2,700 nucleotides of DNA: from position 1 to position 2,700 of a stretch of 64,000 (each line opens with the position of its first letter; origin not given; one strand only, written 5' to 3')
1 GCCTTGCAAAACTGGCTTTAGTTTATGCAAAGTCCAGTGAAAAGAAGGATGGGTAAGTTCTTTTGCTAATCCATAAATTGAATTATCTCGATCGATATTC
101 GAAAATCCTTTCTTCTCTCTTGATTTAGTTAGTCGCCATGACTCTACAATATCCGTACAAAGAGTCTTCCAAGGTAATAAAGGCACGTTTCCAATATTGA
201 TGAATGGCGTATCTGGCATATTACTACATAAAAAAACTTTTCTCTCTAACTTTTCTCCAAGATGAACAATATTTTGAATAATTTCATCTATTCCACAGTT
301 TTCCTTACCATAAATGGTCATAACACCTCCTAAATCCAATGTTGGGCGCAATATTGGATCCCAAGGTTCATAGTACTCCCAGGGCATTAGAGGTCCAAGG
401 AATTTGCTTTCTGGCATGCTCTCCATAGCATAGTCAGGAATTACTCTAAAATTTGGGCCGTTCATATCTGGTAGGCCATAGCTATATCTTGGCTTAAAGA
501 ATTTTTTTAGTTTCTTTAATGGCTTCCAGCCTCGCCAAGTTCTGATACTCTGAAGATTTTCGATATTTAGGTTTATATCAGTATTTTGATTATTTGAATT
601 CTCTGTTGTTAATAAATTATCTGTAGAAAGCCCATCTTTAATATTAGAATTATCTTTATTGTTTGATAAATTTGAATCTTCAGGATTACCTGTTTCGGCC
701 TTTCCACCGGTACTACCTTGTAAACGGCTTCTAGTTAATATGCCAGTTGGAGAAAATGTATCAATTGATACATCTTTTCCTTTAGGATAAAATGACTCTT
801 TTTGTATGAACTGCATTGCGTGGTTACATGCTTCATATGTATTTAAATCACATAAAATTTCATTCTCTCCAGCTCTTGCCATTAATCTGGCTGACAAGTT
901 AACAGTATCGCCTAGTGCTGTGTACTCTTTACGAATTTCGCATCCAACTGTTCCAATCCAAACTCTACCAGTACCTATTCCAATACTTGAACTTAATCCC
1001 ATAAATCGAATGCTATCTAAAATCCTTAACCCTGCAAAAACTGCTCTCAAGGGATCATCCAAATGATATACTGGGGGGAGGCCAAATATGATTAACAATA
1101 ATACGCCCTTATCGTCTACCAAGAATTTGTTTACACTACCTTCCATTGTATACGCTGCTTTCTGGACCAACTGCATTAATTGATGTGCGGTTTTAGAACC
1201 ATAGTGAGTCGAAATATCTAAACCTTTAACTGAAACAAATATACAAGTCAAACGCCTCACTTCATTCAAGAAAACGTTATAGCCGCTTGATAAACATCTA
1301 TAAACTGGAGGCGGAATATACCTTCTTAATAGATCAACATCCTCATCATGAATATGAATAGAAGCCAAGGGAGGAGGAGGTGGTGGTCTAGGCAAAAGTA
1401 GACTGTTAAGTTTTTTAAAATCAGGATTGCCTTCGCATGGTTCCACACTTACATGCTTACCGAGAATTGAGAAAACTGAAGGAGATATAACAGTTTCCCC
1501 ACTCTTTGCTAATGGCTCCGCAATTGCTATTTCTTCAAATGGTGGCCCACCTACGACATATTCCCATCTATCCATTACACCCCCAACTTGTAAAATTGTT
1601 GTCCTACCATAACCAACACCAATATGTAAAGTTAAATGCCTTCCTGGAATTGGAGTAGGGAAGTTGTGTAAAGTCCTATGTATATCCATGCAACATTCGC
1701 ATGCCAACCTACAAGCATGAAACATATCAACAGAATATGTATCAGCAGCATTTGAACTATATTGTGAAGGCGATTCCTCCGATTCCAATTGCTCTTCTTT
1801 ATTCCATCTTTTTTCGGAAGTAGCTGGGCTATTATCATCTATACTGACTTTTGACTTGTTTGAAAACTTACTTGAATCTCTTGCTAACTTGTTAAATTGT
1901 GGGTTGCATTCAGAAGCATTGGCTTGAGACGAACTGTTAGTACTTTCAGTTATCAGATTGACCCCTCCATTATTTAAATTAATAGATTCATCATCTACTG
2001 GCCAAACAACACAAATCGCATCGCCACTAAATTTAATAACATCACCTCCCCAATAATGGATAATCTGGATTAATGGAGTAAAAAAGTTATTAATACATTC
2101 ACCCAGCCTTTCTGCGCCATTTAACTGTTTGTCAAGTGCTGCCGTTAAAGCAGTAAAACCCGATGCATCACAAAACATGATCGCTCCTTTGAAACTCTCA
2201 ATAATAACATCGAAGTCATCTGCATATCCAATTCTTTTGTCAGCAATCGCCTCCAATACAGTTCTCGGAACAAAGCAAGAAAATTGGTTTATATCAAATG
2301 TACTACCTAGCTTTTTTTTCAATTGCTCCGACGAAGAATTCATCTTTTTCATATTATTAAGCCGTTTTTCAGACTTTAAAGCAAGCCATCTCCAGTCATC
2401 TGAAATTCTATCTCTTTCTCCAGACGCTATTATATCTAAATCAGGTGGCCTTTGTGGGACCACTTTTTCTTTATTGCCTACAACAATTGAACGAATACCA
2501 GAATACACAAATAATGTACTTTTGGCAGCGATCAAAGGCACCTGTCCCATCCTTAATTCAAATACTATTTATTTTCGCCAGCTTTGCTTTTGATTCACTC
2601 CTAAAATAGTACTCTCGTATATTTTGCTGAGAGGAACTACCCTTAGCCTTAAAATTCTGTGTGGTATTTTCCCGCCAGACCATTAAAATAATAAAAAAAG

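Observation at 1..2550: Soluble-type adenylyl cyclase (tandem cyclase-homology domains at the N-terminus), gene truncated by the window edge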

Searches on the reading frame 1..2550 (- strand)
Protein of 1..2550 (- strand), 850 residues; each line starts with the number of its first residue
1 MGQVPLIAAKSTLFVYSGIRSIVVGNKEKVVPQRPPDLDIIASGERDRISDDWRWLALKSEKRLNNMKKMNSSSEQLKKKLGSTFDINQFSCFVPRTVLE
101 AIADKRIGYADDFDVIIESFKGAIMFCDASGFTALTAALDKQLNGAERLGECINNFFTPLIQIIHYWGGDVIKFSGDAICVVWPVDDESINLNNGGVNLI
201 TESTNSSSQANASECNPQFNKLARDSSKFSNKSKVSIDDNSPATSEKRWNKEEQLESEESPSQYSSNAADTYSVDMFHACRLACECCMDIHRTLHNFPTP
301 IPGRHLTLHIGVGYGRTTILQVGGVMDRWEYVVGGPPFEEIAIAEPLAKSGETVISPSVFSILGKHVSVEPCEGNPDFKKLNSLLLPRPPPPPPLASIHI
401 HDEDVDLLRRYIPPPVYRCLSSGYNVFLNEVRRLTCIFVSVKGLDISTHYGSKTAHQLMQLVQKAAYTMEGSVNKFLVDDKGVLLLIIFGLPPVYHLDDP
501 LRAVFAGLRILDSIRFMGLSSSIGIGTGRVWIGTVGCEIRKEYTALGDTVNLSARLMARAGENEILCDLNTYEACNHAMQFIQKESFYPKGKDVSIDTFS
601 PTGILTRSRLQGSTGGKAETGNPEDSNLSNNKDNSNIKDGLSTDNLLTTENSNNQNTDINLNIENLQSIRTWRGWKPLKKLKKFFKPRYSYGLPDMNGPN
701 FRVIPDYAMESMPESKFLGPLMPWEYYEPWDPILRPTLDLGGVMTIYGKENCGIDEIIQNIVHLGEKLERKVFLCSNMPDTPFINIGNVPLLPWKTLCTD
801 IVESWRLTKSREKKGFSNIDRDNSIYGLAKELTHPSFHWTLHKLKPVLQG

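Call 3: search_protein_families(library=pfam, proteins=[window:1-2550:-], max_evalue=0.1)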
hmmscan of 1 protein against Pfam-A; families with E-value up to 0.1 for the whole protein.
window:1-2550:- (850 aa): 1 family
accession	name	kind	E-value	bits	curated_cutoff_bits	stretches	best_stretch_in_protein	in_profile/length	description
PF00211.25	Guanylate_cyc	-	1.1e-11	45.1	21.9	1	515-593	93-174/183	Adenylate and Guanylate cyclase catalytic domain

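Call 5: search_solved_structures(query=window:1-2550:-, max_evalue=0.01, show_alignments=2)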
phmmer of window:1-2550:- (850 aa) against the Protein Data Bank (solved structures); distinct sequences matched with E-value up to 0.01: 19.
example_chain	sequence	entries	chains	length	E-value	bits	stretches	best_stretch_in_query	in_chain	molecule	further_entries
4oya_A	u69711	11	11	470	1.3e-30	109.5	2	408-583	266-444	Adenylate cyclase type 10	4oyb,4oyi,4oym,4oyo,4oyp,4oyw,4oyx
4clf_A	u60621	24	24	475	1.4e-30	109.4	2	408-583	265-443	ADENYLATE CYCLASE TYPE 10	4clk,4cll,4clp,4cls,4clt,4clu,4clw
4cm0_A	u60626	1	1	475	1.8e-30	109.1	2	408-582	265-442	SOLUBLE ADENYLYL CYCLASE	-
4cm2_A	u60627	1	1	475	2.2e-30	108.8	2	408-583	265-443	ADENYLATE CYCLASE TYPE 10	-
5x4t_A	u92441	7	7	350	4.1e-10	41.7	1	519-609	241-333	Photoactivated adenylyl cyclase | Family 3 adenylate cyclase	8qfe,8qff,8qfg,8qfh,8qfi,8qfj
9f1z_A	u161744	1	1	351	4.2e-10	41.7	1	519-609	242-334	Family 3 adenylate cyclase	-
5x4u_A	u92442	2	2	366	4.8e-10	41.5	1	519-609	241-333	Photoactivated adenylyl cyclase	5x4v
4yus_A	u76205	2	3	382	5.5e-10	41.3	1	519-609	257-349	Family 3 adenylate cyclase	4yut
9f1w_A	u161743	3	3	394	6.1e-10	41.1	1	519-609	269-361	Family 3 adenylate cyclase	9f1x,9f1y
3r5g_A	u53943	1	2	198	7.4e-10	40.9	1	520-588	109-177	CyaB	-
2w01_A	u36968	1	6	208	4.3e-09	38.3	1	475-593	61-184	ADENYLATE CYCLASE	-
6fht_A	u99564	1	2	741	4.7e-08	34.9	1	471-593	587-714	Bacteriophytochrome,Adenylate cyclase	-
5mbg_A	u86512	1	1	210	2.9e-07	32.3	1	520-600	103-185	Beta subunit of photoactivated adenylyl cyclase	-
5mbh_A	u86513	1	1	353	1.1e-06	30.4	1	520-600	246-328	Beta subunit of photoactivated adenylyl cyclase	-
5m27_A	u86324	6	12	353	1.2e-06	30.2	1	520-600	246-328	Beta subunit of photoactivated adenylyl cyclase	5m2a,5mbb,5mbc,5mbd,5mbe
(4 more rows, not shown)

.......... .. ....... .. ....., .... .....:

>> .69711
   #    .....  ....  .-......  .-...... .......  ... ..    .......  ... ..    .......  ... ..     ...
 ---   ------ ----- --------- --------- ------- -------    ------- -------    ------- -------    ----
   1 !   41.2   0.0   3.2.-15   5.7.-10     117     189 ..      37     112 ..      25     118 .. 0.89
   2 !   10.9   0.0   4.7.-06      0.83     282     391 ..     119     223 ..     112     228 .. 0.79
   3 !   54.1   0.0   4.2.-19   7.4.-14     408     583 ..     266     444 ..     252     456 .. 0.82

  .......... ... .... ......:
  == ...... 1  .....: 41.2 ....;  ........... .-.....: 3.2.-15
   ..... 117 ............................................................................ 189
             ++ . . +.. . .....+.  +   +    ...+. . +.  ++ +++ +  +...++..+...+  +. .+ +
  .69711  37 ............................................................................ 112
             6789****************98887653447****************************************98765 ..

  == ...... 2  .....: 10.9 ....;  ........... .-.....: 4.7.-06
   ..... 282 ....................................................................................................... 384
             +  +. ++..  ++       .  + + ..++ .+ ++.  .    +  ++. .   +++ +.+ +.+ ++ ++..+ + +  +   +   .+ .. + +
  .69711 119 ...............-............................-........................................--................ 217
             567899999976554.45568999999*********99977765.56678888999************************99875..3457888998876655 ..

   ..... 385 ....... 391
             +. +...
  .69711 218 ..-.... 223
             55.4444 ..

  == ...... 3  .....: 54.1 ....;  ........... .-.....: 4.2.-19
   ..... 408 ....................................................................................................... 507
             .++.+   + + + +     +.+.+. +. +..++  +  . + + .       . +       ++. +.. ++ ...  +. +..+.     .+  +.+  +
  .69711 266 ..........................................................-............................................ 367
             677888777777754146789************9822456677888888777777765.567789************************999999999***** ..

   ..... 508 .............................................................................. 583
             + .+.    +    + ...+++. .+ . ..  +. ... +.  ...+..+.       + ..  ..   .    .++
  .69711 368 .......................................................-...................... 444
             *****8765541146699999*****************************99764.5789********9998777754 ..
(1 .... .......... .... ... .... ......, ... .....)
